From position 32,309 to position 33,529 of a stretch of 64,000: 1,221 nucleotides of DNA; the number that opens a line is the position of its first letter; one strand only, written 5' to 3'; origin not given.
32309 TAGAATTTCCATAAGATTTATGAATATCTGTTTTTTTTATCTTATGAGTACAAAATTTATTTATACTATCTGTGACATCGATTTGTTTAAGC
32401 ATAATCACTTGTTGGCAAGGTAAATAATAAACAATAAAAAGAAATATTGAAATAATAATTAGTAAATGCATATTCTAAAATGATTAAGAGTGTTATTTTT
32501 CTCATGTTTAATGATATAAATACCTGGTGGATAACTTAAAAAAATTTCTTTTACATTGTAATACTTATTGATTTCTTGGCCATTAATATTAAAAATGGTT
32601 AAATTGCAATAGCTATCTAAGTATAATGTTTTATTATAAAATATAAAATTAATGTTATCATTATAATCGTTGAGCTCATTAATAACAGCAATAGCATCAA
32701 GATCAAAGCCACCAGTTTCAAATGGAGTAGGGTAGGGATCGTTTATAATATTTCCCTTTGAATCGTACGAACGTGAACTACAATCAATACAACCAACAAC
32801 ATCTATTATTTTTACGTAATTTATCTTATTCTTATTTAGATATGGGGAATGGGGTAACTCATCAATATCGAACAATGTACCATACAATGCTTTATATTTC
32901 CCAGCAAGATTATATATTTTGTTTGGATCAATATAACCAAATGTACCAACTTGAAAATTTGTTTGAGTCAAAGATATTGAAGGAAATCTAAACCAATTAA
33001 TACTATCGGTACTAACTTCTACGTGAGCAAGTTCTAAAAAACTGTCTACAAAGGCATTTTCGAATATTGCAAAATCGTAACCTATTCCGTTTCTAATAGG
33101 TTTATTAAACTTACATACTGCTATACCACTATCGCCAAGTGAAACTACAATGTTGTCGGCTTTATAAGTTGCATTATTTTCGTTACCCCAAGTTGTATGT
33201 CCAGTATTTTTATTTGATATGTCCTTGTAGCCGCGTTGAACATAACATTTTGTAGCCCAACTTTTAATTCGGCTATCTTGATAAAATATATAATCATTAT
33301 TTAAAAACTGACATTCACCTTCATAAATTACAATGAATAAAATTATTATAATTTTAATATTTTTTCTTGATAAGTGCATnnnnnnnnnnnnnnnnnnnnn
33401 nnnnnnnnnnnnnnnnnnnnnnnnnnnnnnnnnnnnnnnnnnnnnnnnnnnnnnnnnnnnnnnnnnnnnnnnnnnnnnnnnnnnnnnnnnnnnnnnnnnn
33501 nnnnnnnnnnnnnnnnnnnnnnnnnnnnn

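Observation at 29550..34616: Cobalamin-riboswitch operon whose first two products are T9SS-sorted secreted proteins, followed by a BtuB-like receptor and a beta-propeller protein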

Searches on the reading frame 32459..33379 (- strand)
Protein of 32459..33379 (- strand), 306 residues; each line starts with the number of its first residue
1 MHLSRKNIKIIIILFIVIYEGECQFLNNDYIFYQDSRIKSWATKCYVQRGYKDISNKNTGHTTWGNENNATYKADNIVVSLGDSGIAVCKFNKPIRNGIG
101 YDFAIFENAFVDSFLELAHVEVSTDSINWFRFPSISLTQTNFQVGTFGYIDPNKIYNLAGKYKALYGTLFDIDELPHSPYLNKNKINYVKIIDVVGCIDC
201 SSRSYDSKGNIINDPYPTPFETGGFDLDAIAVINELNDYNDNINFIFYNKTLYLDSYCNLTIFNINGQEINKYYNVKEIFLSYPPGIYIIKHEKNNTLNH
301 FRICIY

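Call 4: search_protein_families(library=pfam, proteins=[window:32459-33379:-], max_evalue=0.1)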
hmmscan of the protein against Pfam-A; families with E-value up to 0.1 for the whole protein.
window:32459-33379:- (306 aa): 1 family
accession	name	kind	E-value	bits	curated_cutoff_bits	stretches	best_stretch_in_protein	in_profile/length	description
PF18962.6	Por_Secre_tail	-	0.014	16.1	27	1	255-298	19-68/75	Secretion system C-terminal sorting domain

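Call 5: search_protein_families(library=ncbifam, proteins=[window:32459-33379:-], max_evalue=0.1)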
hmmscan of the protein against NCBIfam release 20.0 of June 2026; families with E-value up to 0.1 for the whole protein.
window:32459-33379:- (306 aa): 2 families
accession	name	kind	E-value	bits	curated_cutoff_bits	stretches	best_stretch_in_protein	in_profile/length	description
TIGR04183.1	Por_Secre_tail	domain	0.0011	18.9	23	1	248-299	15-65/72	T9SS type A sorting domain-containing protein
NF047440.1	LA3751_2_3_fam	subfamily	0.011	14.5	200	1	10-53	3-46/460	LA_3751/LA_3752 family putative glycosyltransferase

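Call 7: search_solved_structures(query=window:32459-33379:-, max_evalue=10, show_alignments=2)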
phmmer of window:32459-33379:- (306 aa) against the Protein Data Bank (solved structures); distinct sequences matched with E-value up to 10: 3.
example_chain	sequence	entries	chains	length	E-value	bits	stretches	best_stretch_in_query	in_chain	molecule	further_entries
8glk_D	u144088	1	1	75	0.1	14.9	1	258-299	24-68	Endonuclease I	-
9sj2_C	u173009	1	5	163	0.45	12.8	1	166-229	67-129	AbpX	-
9rhp_A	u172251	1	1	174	0.59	12.4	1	166-229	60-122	Archaeal bundling protein X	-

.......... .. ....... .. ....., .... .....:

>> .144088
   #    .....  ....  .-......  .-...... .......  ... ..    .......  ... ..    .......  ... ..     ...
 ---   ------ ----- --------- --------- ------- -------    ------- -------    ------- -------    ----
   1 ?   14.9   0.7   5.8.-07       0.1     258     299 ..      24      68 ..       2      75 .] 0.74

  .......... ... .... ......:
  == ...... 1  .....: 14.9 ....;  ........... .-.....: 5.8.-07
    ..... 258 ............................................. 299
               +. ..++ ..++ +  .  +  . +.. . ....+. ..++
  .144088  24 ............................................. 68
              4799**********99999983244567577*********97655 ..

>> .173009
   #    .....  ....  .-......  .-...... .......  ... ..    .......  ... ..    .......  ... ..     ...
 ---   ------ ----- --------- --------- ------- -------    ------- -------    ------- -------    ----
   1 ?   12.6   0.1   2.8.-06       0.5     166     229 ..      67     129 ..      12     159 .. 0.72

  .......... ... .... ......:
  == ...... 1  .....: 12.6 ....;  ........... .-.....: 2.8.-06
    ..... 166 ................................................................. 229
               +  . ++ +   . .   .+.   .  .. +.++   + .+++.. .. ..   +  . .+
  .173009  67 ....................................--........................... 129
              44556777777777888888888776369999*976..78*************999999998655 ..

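Call 18: find_homologous_proteins(query=window:32459-33379:-, max_evalue=0.001)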
Query window:32459-33379:- (306 aa): 1979 proteins with E <= 0.001 among 2690 candidates; the best 120 are listed.
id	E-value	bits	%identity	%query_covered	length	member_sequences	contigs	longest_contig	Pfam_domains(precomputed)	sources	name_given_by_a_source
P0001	6.0e-206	701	100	100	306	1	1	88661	-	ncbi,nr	ncbi:MAG: hypothetical protein N3A01_01820 [Bacteroidales bacterium]|nr:hypothetical protein [Bacter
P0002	1.5e-120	420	64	100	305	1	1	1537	-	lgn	-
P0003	3.2e-84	301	51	95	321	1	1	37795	PF18962.8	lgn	-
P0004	9.7e-82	293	49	95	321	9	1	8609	PF18962.8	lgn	-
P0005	1.1e-81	293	57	78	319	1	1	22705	PF18962.8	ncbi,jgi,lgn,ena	-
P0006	3.5e-81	291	48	96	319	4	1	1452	PF18962.8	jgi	jgi:hypothetical protein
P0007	1.8e-79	285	56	78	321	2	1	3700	PF18962.8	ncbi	-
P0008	3.5e-79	284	58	74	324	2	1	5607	PF18962.8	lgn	-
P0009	2.1e-77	278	56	82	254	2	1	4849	PF18962.8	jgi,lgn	-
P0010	6.9e-77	277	55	77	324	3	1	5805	PF18962.8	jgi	-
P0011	1.9e-76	275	52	89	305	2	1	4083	PF18962.8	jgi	jgi:hypothetical protein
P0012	2.4e-76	275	50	93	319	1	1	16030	PF18962.8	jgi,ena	-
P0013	8.5e-76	273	50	93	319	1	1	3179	PF18962.8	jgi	-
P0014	1.1e-75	273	49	93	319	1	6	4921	PF18962.8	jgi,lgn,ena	-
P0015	2.2e-75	272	49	93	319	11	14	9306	PF18962.8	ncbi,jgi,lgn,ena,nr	ncbi:MAG: T9SS type A sorting domain-containing protein [Bacteroidetes bacterium]|nr:T9SS type A sor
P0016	3.4e-75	271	49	93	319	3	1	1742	PF18962.8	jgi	-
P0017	8.6e-75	270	52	85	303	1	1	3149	PF18962.8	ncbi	ncbi:MAG: secretion protein, partial [Bacteroidetes bacterium CG_4_8_14_3_um_filter_31_14]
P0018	1.3e-74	269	52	85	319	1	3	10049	PF18962.8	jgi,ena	-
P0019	2.0e-74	269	52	85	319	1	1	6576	PF18962.8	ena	-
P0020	3.4e-74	268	45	98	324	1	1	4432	PF18962.8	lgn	-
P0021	8.3e-74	267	48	88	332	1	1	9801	PF18962.8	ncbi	-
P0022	9.6e-74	266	47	95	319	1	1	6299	PF18962.8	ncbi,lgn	-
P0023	1.8e-73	266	56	72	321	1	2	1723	PF18962.8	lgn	-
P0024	2.1e-73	265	55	76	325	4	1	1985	PF18962.8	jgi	-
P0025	2.5e-73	265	48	92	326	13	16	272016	PF18962.8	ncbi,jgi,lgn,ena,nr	ncbi:MAG TPA: T9SS type A sorting domain-containing protein [Bacteroidales bacterium]|nr:T9SS type A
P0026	8.2e-73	263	56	77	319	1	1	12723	PF18962.8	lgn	-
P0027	2.0e-72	262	47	95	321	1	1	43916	PF18962.8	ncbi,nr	ncbi:MAG: T9SS type A sorting domain-containing protein [Bacteroidales bacterium]|nr:T9SS type A sor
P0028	2.5e-72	262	52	77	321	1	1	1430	PF18962.8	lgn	-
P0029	4.3e-72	261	48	87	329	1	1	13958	PF18962.8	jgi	-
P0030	8.8e-72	260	52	76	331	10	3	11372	PF18962.8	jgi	-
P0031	2.4e-71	259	47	88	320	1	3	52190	PF18962.8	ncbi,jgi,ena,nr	ncbi:MAG: T9SS C-terminal target domain-containing protein [Bacteroidetes bacterium]|nr:MAG: T9SS C-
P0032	2.4e-71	259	57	69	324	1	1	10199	PF18962.8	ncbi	-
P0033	2.4e-71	259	53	84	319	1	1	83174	PF18962.8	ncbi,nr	ncbi:MAG: T9SS type A sorting domain-containing protein [Bacteroidia bacterium]|nr:T9SS type A sorti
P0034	3.3e-71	258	51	76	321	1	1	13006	PF18962.8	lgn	-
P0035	4.5e-71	258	51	84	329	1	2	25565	PF18962.8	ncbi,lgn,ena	-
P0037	8.0e-71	257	45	98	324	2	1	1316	PF18962.8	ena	-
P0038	9.2e-71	257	49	85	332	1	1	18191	PF18962.8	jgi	jgi:hypothetical protein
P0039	1.9e-70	256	54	73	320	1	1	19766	PF18962.8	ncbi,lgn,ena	-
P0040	2.6e-70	255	55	75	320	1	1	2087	PF18962.8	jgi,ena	-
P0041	2.6e-70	255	58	68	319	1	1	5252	PF18962.8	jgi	-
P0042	2.8e-70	255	45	94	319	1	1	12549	PF18962.8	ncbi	-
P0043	3.0e-70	255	50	81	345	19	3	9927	PF18962.8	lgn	-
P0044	3.4e-70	255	46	94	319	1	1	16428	PF18962.8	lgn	-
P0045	4.4e-70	254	45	95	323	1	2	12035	PF18962.8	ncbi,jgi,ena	-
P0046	4.5e-70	254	56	72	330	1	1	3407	PF18962.8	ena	-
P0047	4.5e-70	254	44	96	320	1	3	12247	PF18962.8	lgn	-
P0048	5.1e-70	254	52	82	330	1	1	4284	PF18962.8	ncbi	-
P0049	6.0e-70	254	60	66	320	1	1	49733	PF18962.8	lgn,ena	-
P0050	6.1e-70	254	46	91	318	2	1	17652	PF18962.8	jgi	jgi:hypothetical protein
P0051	9.9e-70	253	48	92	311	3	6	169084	PF18962.8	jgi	-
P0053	1.8e-69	252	58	67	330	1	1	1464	PF18962.8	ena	-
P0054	3.0e-69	252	57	71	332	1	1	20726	PF18962.8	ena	-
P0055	3.4e-69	251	44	88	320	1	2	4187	PF18962.8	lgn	-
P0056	3.8e-69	251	43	92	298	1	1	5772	PF18962.8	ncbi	ncbi:MAG: T9SS type A sorting domain-containing protein [Bacteroidales bacterium]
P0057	3.9e-69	251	52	75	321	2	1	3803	PF18962.8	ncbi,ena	-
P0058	3.9e-69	251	59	68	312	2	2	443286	PF18962.8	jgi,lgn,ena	-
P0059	4.7e-69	251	57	63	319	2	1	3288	PF18962.8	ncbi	-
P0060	5.0e-69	251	46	88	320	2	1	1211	PF18962.8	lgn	-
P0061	6.5e-69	251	51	79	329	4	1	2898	PF18962.8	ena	-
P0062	7.0e-69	250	59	65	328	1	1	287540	PF18962.8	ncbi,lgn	ncbi:MAG: T9SS type A sorting domain-containing protein [Flavobacteriales bacterium]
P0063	7.2e-69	250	55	74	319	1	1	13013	PF18962.8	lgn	-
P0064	7.6e-69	250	49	84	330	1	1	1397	PF18962.8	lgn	-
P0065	9.5e-69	250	57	64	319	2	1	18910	PF18962.8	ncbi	-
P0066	1.1e-68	250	58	67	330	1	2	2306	PF18962.8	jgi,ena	-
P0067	1.2e-68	250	58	67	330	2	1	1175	PF18962.8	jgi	-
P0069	1.4e-68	249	59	67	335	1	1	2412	PF18962.8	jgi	jgi:hypothetical protein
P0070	1.4e-68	249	57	68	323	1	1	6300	PF18962.8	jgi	jgi:hypothetical protein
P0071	1.5e-68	249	58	65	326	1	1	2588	PF18962.8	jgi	jgi:hypothetical protein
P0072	1.7e-68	249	54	78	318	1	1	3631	PF18962.8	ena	-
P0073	1.7e-68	249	49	85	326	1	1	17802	PF18962.8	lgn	-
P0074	2.4e-68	249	47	92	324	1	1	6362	PF18962.8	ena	-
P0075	2.5e-68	249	44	90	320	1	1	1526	PF18962.8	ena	-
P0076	3.0e-68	248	44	94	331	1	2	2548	PF18962.8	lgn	-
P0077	3.7e-68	248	46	86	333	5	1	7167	PF18962.8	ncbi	-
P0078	4.6e-68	248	49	89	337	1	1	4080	PF18962.8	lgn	-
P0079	5.2e-68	248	52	75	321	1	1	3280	PF18962.8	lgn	-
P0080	5.3e-68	248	54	75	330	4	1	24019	PF18962.8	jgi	-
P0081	5.8e-68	247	54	72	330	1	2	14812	PF18962.8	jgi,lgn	jgi:hypothetical protein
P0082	6.7e-68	247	51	75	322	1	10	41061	PF18962.8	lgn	-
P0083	7.6e-68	247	50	79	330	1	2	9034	PF18962.8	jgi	jgi:hypothetical protein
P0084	8.2e-68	247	56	67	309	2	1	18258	PF18962.8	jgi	-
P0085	9.7e-68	247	47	81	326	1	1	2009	PF18962.8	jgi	jgi:hypothetical protein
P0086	1.1e-67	247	46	85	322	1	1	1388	PF18962.8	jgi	-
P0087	1.1e-67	247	49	86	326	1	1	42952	PF18962.8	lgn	-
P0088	1.4e-67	246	51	77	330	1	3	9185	PF18962.8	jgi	jgi:hypothetical protein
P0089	1.5e-67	246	54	71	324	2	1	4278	PF18962.8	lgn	-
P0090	1.7e-67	246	50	85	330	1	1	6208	PF18962.8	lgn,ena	-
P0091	1.8e-67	246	42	97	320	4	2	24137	PF18962.8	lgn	-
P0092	1.9e-67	246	49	88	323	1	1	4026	PF18962.8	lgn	-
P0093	2.4e-67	245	50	79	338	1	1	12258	PF18962.8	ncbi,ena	-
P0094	2.6e-67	245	54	72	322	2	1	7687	PF18962.8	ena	-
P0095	2.7e-67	245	46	90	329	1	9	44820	PF18962.8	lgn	-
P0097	2.8e-67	245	46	85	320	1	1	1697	PF18962.8,PF16967.12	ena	-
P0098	2.8e-67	245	49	85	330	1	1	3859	PF18962.8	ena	-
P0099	4.5e-67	244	48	81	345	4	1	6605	PF18962.8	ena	-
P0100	4.6e-67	244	52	78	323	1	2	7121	PF18962.8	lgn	-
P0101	5.2e-67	244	55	69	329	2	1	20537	PF18962.8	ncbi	-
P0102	6.2e-67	244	44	97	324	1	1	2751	PF18962.8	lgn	-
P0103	6.6e-67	244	49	81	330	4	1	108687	PF18962.8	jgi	jgi:hypothetical protein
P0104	6.8e-67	244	47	82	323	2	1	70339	PF18962.8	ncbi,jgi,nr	ncbi:MAG: T9SS type A sorting domain-containing protein [Chlorobi bacterium]|nr:T9SS type A sorting 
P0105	7.0e-67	244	57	63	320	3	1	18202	PF18962.8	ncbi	-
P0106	7.1e-67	244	44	89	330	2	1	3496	PF18962.8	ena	-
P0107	8.5e-67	244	47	87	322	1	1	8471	PF18962.8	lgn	-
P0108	1.1e-66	243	51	79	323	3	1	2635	PF18962.8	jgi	-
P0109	1.3e-66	243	46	86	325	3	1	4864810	PF18962.8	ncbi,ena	-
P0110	1.5e-66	243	48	82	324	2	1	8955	PF18962.8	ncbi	ncbi:MAG: T9SS type A sorting domain-containing protein [Bacteroidia bacterium]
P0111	1.5e-66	243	56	70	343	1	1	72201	PF18962.8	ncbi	-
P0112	1.8e-66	243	52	79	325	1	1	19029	PF18962.8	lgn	-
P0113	2.0e-66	242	57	64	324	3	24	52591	PF18962.8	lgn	-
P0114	2.0e-66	242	54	71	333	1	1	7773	PF18962.8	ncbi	-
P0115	2.5e-66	242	50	75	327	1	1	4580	PF18962.8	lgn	-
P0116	3.1e-66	242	50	76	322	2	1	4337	PF18962.8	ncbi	-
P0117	3.3e-66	242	48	87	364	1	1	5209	PF18962.8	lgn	-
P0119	4.3e-66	241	49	81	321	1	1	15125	PF18962.8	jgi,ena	-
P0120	4.4e-66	241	43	94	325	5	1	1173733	PF18962.8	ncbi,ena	-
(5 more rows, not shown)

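Call 28: find_encoding_contigs(protein=P0109, flank=8000, max_places=2)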
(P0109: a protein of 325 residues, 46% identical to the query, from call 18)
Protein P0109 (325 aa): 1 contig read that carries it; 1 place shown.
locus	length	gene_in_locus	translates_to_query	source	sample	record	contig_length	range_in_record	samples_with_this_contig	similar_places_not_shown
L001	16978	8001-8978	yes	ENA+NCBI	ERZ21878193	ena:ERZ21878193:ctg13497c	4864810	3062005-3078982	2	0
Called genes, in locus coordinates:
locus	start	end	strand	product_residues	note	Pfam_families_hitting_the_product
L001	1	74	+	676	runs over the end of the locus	PF13448:DUF4114, PF16130:DUF4842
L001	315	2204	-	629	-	PF00005:ABC_tran, PF00006:ATP-synt_ab (faint), PF02463:SMC_N (faint), PF03193:RsgA_GTPase (faint), PF13555:AAA_29 (faint), PF12848:ABC_tran_Xtn, PF00005:ABC_tran, PF16326:ABC_tran_CTD, +2 more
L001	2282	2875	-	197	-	PF00697:PRAI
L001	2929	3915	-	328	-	PF01207:Dus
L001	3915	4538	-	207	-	PF01205:Impact_N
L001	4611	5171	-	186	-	-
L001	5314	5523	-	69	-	-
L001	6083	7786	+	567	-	PF18962:Por_Secre_tail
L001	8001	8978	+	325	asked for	PF18962:Por_Secre_tail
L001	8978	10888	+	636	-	PF07715:Plug, PF00593:TonB_dep_Rec_b-barrel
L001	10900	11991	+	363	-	PF16819:DUF5074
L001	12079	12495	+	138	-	PF02566:OsmC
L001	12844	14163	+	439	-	PF28548:4TM_phosphoesterase, PF00149:Metallophos, PF12850:Metallophos_2 (weak)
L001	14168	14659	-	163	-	-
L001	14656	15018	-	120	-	PF08681:TacA1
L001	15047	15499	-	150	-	PF02566:OsmC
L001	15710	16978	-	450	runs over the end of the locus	PF00929:RNase_T, PF01541:GIY-YIG, PF27096:UvrC_M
